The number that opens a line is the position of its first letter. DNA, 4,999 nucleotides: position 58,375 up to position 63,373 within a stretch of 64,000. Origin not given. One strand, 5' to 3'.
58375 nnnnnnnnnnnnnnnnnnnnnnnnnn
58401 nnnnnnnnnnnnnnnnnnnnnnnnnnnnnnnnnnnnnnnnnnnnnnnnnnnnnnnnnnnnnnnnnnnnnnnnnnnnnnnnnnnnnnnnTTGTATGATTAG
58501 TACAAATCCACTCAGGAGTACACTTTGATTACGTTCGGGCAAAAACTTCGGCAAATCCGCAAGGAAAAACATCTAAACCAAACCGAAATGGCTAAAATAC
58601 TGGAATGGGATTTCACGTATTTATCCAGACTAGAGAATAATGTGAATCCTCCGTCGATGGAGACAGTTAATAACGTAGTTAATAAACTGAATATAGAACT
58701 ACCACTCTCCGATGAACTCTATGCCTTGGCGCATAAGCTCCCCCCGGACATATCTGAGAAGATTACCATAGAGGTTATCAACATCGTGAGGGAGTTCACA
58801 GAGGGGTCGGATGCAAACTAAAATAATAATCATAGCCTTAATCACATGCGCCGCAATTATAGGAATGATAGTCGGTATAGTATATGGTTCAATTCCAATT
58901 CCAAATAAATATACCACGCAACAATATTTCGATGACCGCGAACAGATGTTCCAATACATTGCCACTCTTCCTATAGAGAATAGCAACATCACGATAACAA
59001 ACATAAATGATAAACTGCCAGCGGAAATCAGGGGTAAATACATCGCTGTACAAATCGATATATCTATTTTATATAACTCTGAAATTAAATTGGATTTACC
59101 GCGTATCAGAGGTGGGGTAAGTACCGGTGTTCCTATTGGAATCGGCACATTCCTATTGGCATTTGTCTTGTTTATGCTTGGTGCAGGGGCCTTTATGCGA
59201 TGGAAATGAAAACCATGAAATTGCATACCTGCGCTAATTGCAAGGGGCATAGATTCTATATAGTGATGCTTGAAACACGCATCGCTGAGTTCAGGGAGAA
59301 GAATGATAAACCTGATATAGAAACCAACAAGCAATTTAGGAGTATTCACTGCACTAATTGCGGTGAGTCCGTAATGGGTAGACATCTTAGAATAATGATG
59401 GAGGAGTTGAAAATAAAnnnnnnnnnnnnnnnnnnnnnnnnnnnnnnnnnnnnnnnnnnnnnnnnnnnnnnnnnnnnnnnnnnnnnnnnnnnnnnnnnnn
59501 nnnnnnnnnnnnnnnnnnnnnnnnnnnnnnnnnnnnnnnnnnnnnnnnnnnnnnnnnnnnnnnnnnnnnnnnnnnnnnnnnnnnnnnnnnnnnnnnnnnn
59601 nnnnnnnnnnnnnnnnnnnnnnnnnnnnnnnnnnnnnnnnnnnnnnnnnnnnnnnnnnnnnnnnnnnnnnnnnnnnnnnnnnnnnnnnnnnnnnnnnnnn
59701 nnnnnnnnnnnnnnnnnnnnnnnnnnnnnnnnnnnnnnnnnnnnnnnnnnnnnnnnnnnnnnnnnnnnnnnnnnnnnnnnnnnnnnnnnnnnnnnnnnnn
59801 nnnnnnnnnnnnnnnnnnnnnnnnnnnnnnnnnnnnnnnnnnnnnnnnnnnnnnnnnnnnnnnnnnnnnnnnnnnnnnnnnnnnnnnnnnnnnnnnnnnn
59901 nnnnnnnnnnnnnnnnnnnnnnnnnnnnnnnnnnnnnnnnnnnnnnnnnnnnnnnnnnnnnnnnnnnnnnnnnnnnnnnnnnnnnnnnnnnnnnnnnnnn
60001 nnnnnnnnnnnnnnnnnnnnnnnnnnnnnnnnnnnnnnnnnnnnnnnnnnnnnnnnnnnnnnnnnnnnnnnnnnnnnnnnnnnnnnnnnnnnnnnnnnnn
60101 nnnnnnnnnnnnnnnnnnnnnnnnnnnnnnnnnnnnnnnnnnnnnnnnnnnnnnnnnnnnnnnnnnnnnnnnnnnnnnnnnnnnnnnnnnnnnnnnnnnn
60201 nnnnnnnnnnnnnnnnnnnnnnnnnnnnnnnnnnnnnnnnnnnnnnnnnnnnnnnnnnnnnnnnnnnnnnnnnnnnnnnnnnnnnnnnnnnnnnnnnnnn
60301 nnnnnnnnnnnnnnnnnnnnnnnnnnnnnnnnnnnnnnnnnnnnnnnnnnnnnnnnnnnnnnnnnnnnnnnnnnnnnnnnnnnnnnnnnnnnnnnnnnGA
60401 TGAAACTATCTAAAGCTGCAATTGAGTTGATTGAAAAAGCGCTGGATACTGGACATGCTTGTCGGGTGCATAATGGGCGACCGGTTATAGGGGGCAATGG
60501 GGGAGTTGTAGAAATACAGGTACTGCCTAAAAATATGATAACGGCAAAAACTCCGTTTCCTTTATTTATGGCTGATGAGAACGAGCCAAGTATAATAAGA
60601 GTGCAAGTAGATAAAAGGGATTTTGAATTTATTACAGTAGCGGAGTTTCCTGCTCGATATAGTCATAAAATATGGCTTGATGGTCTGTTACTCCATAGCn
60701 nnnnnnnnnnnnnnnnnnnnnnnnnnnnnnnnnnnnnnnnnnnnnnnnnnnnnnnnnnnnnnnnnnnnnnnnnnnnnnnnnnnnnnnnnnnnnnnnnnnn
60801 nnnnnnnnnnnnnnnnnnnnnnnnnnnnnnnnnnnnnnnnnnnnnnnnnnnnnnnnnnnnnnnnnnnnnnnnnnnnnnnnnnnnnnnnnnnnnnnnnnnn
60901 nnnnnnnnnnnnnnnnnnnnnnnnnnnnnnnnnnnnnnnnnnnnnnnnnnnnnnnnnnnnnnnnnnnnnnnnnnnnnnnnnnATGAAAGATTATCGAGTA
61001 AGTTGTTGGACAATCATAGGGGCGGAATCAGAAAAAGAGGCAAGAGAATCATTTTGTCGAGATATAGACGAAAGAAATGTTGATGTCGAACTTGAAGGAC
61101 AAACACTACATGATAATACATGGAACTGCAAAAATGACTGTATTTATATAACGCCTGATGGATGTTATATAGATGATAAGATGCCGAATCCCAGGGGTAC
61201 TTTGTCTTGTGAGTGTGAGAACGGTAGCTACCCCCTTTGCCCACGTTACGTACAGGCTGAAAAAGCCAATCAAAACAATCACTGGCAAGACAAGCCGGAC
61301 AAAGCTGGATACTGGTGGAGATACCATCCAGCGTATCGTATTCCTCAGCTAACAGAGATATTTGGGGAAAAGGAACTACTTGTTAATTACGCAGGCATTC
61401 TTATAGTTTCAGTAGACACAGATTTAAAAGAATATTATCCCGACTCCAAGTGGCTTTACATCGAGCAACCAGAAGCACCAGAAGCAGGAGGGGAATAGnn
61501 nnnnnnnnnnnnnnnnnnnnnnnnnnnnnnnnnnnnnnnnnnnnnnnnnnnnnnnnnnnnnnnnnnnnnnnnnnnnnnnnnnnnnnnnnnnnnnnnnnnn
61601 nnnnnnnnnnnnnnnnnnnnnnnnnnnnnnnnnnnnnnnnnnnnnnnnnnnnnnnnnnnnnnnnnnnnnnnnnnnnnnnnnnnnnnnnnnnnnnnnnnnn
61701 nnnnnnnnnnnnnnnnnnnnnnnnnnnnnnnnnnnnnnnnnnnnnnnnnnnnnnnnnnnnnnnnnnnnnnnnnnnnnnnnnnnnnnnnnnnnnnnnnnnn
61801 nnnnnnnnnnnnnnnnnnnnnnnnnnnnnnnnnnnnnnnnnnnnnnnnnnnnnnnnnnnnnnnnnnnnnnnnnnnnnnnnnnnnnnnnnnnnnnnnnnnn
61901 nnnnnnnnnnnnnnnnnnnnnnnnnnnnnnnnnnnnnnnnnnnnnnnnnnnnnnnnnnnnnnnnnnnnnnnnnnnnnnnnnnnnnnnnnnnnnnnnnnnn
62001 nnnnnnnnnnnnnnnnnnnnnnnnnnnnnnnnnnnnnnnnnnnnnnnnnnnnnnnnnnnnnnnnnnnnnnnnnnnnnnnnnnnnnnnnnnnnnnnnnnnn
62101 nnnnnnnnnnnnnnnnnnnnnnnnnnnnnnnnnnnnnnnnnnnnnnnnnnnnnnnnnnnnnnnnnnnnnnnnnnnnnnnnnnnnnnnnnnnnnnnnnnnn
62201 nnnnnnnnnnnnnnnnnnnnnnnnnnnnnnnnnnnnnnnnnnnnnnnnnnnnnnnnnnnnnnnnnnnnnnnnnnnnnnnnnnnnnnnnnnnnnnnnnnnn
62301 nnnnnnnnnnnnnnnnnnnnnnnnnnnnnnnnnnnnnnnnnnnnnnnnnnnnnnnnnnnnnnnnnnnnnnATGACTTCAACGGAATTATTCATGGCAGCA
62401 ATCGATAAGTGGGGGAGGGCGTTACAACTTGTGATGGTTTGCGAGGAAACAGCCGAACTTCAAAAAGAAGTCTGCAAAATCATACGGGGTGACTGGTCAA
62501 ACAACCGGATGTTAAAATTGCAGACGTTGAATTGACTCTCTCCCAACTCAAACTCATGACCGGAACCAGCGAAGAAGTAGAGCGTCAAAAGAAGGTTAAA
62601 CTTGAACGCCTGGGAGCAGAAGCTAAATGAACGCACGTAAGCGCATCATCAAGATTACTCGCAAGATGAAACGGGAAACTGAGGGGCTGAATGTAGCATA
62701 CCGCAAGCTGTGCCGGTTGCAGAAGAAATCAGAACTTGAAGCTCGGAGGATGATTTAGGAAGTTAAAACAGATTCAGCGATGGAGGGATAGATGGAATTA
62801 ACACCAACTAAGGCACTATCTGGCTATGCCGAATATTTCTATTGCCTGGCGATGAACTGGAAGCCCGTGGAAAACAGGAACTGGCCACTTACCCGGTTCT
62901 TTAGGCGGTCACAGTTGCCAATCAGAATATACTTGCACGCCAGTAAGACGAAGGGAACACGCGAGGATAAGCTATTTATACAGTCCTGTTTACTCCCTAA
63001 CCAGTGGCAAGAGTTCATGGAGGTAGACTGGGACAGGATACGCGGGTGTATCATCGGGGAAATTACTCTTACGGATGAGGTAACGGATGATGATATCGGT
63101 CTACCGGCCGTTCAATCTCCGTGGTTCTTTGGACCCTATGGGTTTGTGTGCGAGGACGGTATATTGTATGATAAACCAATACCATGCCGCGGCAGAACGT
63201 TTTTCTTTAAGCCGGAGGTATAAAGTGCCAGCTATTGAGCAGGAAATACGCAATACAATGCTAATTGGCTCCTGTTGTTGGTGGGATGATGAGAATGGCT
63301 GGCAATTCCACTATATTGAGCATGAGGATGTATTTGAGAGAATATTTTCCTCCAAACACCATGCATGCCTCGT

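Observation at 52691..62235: Two paralogous gene cassettes, each bracketed by conserved structured-RNA-like elements that show covariation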

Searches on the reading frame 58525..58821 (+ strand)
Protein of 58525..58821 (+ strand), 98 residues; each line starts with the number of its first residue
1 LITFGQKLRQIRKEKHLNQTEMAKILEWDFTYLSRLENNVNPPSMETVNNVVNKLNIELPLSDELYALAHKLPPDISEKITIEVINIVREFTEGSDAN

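Call 112: search_protein_families(library=pfam, proteins=[window:58525-58821:+], max_evalue=0.001)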
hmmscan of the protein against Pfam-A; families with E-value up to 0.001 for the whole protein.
window:58525-58821:+ (98 aa): 3 families
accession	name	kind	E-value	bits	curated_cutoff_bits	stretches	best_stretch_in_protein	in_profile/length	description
PF01381.28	HTH_3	-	2.5e-10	40.7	23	1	8-59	1-52/55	Helix-turn-helix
PF12844.13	HTH_19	-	1.8e-08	34.6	30.2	1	5-58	1-54/64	Helix-turn-helix domain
PF13560.12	HTH_31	-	2.8e-06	28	27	1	4-58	2-57/64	Helix-turn-helix domain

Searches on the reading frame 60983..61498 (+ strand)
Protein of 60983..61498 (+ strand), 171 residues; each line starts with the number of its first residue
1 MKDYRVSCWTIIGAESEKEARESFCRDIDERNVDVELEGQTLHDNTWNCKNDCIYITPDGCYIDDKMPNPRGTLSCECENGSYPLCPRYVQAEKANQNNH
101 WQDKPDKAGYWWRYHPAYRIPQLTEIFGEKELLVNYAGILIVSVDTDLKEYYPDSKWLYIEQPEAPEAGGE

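Call 17: search_protein_families(library=pfam, proteins=[window:60983-61498:+], max_evalue=0.01)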
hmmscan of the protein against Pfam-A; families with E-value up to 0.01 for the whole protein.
window:60983-61498:+ (171 aa): 0 families

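Call 18: search_protein_families(library=phrogs, proteins=[window:60983-61498:+], max_evalue=0.01)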
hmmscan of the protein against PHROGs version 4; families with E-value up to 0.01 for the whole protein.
window:60983-61498:+ (171 aa): 0 families

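Call 32: search_dna_similar(query=window:60983-61498:+, collection=phages, mode=protein, max_evalue=1, max_rows=20)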
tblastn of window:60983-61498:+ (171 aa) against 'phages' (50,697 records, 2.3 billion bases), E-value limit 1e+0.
No match.

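Call 48: search_protein_families(library=pfam, alignment_id=A5, max_evalue=10)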
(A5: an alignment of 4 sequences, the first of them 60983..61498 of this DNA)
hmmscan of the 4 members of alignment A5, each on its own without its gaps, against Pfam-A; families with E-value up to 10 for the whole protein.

A. member 1, window:60983-61498:+ (171 aa): 0 families

B. families by the number of members that match (of 4 scanned): 1 family
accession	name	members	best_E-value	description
PF07129.17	DUF1381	1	0.094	Protein of unknown function (DUF1381)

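Call 55: search_protein_representatives(alignment_id=A5)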
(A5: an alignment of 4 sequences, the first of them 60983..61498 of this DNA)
Query: 4 sequences, 128 profile positions. Proteins with E-value up to 0.001 (for the whole library): 15; up to 1e-10: 3; up to 1e-30: 2. The best 15 are listed.
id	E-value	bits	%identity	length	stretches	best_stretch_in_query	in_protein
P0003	4.4e-52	191.4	-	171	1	1-128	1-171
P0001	9.1e-40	151.6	-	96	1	41-128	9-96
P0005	6.8e-18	80.8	-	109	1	6-124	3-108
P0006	4.4e-08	49.1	-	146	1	29-123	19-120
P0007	2.2e-05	40.4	-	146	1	55-125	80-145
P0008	2.3e-05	40.4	-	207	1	60-124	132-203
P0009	3.6e-05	39.7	-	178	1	53-126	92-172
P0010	3.7e-05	39.7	-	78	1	55-121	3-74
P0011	5.6e-05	39.1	-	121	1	25-120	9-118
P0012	9.6e-05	38.3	-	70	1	62-127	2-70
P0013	2.3e-04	37.1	-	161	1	63-121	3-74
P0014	2.8e-04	36.8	-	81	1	62-124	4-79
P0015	4.9e-04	36.0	-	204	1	32-124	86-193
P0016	8.8e-04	35.2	-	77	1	63-124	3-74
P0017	9.8e-04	35.1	-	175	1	46-121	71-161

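Call 56: search_protein_families(library=pfam, proteins=[P0005, P0006, P0007, P0008, P0009, P0010, P0011, P0013, P0015, P0017], max_evalue=0.1)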
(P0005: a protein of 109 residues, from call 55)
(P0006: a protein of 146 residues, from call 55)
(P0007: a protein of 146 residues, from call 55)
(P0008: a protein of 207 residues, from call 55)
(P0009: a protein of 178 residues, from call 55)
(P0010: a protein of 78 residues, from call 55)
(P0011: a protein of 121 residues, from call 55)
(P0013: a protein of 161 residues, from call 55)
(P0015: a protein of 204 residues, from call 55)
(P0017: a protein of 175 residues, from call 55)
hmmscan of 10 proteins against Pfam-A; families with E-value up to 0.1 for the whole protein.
P0005 (109 aa): 0 families

P0006 (146 aa): 0 families

P0007 (146 aa): 0 families

P0008 (207 aa): 1 family
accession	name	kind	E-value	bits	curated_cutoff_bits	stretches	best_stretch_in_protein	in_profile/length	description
PF01497.23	Peripla_BP_2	-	0.078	12.8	27.5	0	40-93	46-102/235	Periplasmic binding protein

P0009 (178 aa): 0 families

P0010 (78 aa): 0 families

P0011 (121 aa): 0 families

P0013 (161 aa): 3 families
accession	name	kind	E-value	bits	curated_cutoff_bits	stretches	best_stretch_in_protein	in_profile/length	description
PF25214.1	HVO_B0008_N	-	0.021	15.1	27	0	91-108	3-20/38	HVO_B0008 N-terminal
PF04473.18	DUF553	-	0.032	14.1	20.5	1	84-120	26-69/140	Transglutaminase-like domain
PF12197.13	lci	-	0.1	12.9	20.3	0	46-67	8-29/44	LCI fold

P0015 (204 aa): 0 families

P0017 (175 aa): 3 families
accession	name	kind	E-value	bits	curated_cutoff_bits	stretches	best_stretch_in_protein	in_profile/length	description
PF15898.10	PRKG1_interact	-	0.0003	21.8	32.4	1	20-87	6-76/101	cGMP-dependent protein kinase interacting domain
PF07888.16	CALCOCO1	-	0.0028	17.1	36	1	4-89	59-144/496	Calcium binding and coiled-coil domain (CALCOCO1) like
PF18455.6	GBR2_CC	-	0.03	14.6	25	0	24-45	14-35/39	Gamma-aminobutyric acid type B receptor subunit 2 coiled-coil domain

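Call 59: find_homologous_proteins(query=A6, max_evalue=0.01)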
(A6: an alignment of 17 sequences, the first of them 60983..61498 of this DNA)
Query A6 (17 sequences) (171 aa, profile of the alignment): 25 proteins with E <= 0.01 among 1215 candidates.
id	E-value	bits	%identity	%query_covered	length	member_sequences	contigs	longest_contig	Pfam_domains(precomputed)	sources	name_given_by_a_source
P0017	4.9e-32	129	35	43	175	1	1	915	-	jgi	jgi:hypothetical protein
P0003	4.2e-29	119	100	100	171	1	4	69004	-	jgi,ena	jgi:hypothetical protein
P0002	2.3e-25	107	37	100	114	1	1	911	-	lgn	-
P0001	1.8e-23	101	42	43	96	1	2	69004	-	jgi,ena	jgi:hypothetical protein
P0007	8.0e-22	96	28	68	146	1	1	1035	-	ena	-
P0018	1.5e-19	88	40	40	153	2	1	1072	-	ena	-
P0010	4.7e-16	77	30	44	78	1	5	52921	-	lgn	-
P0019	1.8e-11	62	30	38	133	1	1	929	-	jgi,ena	-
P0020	1.2e-10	59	40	29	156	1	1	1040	-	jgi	jgi:hypothetical protein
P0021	1.6e-10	59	31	46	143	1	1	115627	-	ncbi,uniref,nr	ncbi:hypothetical protein DA01_08790 [Dehalococcoides mccartyi]|uniref:Uncharacterized protein n=1 T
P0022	1.4e-9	56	34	38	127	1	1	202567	-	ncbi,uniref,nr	ncbi:MAG: Histidine--tRNA ligase [Dehalococcoides mccartyi]|uniref:hypothetical protein n=1 Tax=Deha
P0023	2.3e-9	55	29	46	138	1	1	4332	-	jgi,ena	-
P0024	3.5e-9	55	37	37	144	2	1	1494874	-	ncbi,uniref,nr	ncbi:hypothetical protein VLL09_00425 [Dehalococcoides mccartyi]|uniref:DUF551 domain-containing pro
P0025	4.2e-9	54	37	46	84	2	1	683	-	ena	-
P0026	5.2e-9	54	39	41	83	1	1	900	-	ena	-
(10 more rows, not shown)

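Call 60: find_encoding_contigs(protein=P0010, flank=3000, max_places=5)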
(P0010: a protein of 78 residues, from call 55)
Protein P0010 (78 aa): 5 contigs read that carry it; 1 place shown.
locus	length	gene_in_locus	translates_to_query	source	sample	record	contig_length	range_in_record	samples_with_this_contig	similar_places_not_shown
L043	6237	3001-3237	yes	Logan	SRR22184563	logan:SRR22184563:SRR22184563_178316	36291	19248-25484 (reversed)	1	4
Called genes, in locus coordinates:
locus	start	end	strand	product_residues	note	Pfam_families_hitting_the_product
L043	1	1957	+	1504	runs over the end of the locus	-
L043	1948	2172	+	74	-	-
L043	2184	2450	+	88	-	-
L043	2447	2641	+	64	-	-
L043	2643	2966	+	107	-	-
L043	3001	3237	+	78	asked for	-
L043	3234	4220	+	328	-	-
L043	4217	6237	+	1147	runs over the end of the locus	PF10102:DUF2341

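Call 61: find_encoding_contigs(protein=P0018, flank=3000)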
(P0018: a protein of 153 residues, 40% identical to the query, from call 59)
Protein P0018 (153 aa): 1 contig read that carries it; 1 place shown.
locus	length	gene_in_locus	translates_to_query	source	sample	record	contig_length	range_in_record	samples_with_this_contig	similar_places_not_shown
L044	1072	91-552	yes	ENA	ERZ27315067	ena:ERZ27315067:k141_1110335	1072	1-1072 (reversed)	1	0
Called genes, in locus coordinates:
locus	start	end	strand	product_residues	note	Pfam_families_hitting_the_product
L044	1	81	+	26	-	?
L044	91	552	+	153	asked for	-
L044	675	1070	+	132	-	?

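Call 62: find_encoding_contigs(protein=P0007, flank=3000)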
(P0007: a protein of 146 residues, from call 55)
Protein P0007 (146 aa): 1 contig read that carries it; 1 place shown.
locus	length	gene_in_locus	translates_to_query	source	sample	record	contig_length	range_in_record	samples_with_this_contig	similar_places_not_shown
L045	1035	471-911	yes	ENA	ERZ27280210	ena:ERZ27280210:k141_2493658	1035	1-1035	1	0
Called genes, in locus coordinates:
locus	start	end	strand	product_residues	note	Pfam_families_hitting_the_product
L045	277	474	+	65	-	-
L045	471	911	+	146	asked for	-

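Call 63: find_encoding_contigs(protein=P0017, flank=3000)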
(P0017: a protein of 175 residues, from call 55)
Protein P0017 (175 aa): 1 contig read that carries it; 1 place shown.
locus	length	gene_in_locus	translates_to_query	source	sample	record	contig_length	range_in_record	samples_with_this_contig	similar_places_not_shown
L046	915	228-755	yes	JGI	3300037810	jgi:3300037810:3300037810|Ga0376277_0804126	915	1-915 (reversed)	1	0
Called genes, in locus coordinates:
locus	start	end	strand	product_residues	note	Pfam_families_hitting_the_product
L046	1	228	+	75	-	?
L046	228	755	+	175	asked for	-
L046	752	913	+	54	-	?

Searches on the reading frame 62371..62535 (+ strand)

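Call 17: search_protein_families(library=pfam, proteins=[window:62371-62535:+], max_evalue=0.01)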
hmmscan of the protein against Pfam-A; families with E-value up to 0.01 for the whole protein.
window:62371-62535:+ (54 aa): 0 families

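Call 18: search_protein_families(library=phrogs, proteins=[window:62371-62535:+], max_evalue=0.01)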
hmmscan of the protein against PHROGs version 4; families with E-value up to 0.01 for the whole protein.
window:62371-62535:+ (54 aa): 1 family
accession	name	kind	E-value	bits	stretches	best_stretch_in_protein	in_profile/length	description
phrog_2245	-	other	8.2e-10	39.8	1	2-46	120-164/218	nucleoside triphosphate pyrophosphohydrolase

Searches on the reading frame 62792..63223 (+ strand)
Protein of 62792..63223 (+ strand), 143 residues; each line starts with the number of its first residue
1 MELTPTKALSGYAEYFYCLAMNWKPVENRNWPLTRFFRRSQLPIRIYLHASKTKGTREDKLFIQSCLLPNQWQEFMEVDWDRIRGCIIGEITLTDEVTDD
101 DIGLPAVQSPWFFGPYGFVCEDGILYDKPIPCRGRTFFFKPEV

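Call 17: search_protein_families(library=pfam, proteins=[window:62792-63223:+], max_evalue=0.01)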
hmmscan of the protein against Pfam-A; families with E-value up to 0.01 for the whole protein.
window:62792-63223:+ (143 aa): 0 families

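Call 18: search_protein_families(library=phrogs, proteins=[window:62792-63223:+], max_evalue=0.01)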
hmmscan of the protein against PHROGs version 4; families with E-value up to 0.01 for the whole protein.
window:62792-63223:+ (143 aa): 1 family
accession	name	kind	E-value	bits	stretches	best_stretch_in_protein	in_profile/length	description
phrog_3193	-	unknown function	4.2e-16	60.2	1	6-141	85-206/269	-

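Call 112: search_protein_families(library=pfam, proteins=[window:62792-63223:+], max_evalue=0.001)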
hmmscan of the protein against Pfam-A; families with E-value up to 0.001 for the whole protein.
window:62792-63223:+ (143 aa): 0 families
